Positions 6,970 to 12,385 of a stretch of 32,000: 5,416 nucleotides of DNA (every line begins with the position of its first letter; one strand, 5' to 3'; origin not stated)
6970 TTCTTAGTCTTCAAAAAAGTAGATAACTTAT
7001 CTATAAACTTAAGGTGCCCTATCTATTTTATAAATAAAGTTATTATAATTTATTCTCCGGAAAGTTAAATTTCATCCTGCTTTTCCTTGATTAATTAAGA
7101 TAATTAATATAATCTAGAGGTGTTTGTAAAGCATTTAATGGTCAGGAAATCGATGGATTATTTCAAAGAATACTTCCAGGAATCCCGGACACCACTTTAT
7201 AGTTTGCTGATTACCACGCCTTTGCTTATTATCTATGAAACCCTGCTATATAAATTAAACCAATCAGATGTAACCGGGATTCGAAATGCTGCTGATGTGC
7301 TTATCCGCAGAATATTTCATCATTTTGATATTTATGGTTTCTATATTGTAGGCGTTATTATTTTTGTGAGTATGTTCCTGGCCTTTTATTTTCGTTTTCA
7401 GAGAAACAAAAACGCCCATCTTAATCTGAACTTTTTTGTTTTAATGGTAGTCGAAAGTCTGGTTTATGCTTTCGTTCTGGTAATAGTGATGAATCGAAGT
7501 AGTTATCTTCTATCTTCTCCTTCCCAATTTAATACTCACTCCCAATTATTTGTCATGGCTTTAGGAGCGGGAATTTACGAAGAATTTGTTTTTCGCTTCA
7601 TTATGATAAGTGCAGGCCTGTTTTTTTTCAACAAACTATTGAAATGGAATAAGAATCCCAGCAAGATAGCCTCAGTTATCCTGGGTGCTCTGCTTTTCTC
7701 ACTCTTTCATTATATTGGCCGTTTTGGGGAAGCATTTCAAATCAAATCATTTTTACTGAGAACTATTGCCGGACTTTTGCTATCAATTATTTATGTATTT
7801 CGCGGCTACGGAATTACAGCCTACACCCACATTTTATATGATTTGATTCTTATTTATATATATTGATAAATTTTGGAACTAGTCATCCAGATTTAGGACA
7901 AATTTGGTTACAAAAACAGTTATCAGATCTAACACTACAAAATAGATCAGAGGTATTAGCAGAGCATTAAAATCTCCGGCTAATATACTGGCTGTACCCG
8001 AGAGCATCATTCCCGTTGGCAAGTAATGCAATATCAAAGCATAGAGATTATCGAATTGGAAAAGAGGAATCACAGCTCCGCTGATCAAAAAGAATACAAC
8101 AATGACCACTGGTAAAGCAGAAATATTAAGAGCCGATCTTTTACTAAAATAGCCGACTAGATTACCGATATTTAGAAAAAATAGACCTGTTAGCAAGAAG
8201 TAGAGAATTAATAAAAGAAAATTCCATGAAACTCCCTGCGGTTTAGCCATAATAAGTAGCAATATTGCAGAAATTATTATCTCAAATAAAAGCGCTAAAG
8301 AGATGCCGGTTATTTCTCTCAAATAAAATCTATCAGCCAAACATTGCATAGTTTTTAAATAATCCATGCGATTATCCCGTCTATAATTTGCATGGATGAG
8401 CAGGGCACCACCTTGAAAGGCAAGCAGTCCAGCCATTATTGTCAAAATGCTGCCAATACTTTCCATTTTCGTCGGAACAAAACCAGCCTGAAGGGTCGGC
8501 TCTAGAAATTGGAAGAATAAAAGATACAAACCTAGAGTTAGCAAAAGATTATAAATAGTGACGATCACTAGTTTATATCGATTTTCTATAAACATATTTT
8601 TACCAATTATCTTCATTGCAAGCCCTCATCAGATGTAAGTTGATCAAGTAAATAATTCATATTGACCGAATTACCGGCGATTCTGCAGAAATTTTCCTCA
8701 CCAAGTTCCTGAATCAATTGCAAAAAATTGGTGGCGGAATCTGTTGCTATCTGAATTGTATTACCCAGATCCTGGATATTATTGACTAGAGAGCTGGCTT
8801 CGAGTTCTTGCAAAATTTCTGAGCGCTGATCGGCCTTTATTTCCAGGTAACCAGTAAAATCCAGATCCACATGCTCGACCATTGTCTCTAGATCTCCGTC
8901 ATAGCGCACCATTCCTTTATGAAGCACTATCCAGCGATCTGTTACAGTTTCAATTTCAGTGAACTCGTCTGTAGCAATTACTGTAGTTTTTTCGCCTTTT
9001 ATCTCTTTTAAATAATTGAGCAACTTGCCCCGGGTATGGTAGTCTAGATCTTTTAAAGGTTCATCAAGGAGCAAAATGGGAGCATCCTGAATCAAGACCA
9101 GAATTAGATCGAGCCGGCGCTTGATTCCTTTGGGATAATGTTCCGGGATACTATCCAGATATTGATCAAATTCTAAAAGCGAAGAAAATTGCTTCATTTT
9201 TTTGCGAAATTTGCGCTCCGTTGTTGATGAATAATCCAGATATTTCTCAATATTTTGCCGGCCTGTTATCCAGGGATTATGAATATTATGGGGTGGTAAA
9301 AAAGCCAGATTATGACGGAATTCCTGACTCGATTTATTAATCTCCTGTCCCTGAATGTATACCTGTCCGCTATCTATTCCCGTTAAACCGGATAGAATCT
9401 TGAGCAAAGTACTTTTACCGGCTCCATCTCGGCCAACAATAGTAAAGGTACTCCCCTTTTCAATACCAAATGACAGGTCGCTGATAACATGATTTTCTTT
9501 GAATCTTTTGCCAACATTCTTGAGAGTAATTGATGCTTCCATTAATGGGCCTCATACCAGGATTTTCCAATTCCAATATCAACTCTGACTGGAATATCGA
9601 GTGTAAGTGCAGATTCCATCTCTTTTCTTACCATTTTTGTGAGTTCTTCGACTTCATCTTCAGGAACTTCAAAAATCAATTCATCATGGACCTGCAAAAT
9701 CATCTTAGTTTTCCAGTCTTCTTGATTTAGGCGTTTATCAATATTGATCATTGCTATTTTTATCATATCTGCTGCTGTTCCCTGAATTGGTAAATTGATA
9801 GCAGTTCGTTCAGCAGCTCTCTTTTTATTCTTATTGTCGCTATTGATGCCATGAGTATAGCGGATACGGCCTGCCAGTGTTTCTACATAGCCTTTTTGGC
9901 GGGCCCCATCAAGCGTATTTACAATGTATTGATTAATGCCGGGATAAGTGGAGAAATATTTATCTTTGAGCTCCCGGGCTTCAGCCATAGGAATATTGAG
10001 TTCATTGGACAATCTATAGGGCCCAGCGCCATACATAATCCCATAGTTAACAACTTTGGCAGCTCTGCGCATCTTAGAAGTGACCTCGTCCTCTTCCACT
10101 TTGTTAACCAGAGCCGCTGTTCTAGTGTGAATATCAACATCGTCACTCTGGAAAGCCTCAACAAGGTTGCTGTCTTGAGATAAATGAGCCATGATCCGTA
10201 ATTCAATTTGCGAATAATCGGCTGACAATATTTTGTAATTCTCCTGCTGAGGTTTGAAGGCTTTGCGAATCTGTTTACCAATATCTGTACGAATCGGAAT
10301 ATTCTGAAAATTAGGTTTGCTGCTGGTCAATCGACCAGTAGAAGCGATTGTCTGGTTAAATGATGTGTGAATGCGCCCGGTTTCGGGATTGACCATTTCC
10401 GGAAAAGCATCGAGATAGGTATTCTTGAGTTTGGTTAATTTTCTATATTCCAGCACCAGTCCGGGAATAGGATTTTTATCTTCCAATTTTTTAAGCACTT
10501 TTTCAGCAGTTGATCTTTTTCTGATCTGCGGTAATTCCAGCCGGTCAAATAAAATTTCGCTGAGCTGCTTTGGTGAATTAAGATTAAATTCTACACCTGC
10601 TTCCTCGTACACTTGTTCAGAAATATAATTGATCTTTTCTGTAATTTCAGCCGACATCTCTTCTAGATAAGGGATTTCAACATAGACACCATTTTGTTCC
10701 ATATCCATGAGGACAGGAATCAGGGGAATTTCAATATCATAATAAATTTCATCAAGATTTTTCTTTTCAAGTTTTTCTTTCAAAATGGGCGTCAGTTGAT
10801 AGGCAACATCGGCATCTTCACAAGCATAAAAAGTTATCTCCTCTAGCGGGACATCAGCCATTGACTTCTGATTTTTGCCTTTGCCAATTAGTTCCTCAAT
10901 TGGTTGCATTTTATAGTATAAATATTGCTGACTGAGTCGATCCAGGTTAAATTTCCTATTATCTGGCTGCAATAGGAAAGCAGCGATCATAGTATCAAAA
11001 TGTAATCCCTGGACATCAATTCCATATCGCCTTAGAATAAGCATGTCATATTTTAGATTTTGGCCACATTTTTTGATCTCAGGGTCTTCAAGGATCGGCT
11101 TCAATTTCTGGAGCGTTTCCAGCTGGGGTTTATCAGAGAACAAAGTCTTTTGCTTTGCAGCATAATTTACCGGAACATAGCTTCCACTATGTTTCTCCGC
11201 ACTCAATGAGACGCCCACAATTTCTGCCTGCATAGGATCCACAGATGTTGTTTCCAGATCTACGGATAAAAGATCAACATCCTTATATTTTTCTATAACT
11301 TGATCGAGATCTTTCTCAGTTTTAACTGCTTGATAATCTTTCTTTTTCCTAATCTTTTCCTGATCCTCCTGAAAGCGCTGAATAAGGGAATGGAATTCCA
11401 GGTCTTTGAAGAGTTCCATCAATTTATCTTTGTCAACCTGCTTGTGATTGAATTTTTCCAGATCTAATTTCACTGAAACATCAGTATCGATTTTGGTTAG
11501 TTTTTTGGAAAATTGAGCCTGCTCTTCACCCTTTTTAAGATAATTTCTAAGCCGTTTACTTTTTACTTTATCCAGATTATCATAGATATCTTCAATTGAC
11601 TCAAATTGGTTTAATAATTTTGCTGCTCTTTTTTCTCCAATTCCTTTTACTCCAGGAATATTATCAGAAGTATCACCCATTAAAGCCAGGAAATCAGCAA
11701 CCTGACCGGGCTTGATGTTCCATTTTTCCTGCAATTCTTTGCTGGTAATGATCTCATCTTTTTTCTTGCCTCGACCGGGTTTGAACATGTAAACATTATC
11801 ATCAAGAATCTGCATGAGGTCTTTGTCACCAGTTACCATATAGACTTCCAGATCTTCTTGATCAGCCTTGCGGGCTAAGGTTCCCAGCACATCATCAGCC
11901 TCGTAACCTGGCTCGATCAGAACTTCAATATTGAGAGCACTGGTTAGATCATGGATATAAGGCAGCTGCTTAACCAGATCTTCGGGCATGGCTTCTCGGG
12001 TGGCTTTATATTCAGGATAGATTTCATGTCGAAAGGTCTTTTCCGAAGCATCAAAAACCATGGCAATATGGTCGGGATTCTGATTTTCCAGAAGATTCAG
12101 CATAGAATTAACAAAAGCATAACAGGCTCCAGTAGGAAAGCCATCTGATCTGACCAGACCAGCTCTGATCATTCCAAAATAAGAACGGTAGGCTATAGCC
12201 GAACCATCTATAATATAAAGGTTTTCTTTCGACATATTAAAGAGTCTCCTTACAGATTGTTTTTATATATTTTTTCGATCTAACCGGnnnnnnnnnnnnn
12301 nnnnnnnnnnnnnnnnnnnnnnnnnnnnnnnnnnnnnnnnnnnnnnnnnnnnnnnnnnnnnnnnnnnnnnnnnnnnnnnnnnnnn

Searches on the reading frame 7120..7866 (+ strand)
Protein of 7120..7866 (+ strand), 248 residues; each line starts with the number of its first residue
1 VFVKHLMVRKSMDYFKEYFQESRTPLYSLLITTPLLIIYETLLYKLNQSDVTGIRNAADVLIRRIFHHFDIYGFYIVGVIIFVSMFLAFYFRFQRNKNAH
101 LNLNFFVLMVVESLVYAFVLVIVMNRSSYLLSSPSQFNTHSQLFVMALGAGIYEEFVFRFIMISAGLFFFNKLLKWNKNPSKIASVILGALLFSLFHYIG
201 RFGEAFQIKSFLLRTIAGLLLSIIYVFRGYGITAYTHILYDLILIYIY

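Call 46: search_protein_families(library=pfam, proteins=[window:7120-7866:+])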
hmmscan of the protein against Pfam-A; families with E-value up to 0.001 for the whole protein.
window:7120-7866:+ (248 aa): 1 family
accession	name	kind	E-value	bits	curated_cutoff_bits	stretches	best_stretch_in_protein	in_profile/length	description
PF02517.21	Rce1-like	-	8.1e-10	39.3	22.4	1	141-243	6-93/93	Type II CAAX prenyl endopeptidase Rce1-like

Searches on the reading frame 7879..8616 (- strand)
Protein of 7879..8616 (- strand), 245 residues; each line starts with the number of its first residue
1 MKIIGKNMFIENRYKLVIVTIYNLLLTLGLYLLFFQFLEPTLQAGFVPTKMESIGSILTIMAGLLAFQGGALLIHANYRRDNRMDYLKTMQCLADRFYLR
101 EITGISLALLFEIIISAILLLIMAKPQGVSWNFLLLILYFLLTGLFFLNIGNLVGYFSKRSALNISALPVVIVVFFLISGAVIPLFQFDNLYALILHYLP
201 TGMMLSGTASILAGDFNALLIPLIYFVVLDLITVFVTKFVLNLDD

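Call 46: search_protein_families(library=pfam, proteins=[window:7879-8616:-])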
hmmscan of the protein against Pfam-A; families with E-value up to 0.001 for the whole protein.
window:7879-8616:- (245 aa): 1 family
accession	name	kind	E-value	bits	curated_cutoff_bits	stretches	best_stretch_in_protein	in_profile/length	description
PF12698.13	ABC2_membrane_3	-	0.00012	21.8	31.6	1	76-234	185-342/347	ABC-2 family transporter protein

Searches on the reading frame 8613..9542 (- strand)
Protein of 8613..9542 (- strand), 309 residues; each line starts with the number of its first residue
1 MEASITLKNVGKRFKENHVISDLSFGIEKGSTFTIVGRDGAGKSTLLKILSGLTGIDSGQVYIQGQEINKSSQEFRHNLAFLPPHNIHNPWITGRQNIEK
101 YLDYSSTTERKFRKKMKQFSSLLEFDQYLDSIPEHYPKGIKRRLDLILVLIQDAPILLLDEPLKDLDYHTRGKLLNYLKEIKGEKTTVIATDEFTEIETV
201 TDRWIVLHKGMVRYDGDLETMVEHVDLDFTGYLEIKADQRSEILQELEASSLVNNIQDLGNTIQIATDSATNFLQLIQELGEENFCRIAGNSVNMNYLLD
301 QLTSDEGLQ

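Call 46: search_protein_families(library=pfam, proteins=[window:8613-9542:-])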
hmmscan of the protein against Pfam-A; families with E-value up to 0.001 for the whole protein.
window:8613-9542:- (309 aa): 2 families
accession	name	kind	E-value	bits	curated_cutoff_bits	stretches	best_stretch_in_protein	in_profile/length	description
PF00005.33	ABC_tran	-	6.5e-25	88.8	25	1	21-163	2-136/137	ABC transporter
PF13304.12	AAA_21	-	1.7e-07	32.1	27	0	111-191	220-296/304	AAA domain, putative AbiEii toxin, Type IV TA system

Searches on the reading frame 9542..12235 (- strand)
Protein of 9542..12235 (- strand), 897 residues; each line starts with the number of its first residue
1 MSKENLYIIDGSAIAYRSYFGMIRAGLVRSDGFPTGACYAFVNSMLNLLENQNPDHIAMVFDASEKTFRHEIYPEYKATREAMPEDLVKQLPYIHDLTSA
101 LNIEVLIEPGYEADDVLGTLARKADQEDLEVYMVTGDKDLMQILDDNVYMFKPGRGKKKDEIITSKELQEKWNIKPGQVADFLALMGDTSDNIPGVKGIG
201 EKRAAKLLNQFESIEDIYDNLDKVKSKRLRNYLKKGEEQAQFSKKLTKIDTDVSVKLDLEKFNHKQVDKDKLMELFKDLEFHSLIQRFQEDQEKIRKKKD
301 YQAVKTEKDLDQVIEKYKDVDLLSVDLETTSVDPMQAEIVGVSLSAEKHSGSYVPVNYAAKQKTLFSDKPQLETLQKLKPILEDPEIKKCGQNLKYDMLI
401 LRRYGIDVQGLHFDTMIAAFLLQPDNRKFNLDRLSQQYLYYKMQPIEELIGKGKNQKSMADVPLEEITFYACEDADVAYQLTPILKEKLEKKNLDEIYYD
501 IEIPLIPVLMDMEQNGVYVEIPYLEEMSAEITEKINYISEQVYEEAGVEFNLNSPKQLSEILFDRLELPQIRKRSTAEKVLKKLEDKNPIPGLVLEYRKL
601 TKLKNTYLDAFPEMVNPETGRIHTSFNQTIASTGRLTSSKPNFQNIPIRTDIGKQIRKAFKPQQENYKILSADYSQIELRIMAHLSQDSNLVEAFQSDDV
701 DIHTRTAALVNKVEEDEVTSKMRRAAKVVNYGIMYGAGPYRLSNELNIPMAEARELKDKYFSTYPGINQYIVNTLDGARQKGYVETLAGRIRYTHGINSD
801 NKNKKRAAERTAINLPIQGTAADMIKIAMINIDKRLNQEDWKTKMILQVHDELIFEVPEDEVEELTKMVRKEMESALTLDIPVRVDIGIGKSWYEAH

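Call 46: search_protein_families(library=pfam, proteins=[window:9542-12235:-])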
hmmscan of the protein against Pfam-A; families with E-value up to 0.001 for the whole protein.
window:9542-12235:- (897 aa): 5 families
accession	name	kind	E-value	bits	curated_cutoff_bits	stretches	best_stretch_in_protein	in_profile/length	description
PF00476.26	DNA_pol_A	-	4.7e-157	523.2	34.3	1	523-895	3-381/381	DNA polymerase family A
PF02739.22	5_3_exonuc_N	-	2.5e-58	196.8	34.3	1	6-172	2-163/164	5'-3' exonuclease, N-terminal resolvase-like domain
PF01367.25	5_3_exonuc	-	5.3e-34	117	40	1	174-269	1-96/97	5'-3' exonuclease, C-terminal SAM fold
PF01612.26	DNA_pol_A_exo1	-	1.7e-31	109.8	23.6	1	301-490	1-173/173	3'-5' exonuclease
PF22619.2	DNA_polI_exo1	-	7.8e-17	61.8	27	1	348-461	10-123/140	DNA polymerase I, ribonuclease H-like domain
